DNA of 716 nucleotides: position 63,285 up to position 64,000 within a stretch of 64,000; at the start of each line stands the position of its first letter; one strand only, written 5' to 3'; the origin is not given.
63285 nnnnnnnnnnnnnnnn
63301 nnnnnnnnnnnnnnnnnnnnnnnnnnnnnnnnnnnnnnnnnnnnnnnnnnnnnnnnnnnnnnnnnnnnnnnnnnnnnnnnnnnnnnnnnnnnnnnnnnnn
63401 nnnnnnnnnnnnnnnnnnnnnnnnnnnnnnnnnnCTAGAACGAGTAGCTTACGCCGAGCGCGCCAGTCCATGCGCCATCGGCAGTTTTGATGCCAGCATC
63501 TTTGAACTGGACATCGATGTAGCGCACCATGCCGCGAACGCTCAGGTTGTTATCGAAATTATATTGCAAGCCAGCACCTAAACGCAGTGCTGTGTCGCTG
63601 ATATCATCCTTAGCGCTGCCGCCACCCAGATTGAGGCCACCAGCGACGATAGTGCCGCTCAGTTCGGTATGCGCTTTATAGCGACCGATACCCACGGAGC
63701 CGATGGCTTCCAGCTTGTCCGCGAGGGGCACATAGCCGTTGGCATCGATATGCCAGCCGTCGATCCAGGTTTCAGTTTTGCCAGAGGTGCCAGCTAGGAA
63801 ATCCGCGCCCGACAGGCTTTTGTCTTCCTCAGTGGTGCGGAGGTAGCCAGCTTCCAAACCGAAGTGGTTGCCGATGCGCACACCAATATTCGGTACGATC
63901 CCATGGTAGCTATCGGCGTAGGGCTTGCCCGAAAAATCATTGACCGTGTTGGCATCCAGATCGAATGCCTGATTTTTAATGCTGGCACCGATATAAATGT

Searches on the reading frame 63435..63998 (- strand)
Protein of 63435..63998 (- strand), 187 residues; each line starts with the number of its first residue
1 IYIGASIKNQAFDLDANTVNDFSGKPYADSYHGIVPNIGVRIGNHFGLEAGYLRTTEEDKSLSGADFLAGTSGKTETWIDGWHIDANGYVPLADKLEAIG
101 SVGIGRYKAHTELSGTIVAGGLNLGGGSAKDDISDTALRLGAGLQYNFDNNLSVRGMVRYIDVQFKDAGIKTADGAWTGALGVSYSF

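Call 18: find_related_loci(query=window:63438-63998:-, collection=genome_contigs, flank=10000)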
Query seq(187 aa) (187 aa) in genome_contigs; peptide patterns used: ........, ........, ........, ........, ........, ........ (x = any residue, [..] = any of these).
89 stretches matched a pattern, but none encodes a relative of the query by tblastn (E <= 1e-3).

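Call 50: search_protein_families(library=padloc, proteins=[window:63435-63998:-], max_evalue=10)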
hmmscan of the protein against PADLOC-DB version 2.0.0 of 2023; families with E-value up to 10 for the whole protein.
window:63435-63998:- (187 aa): 0 families
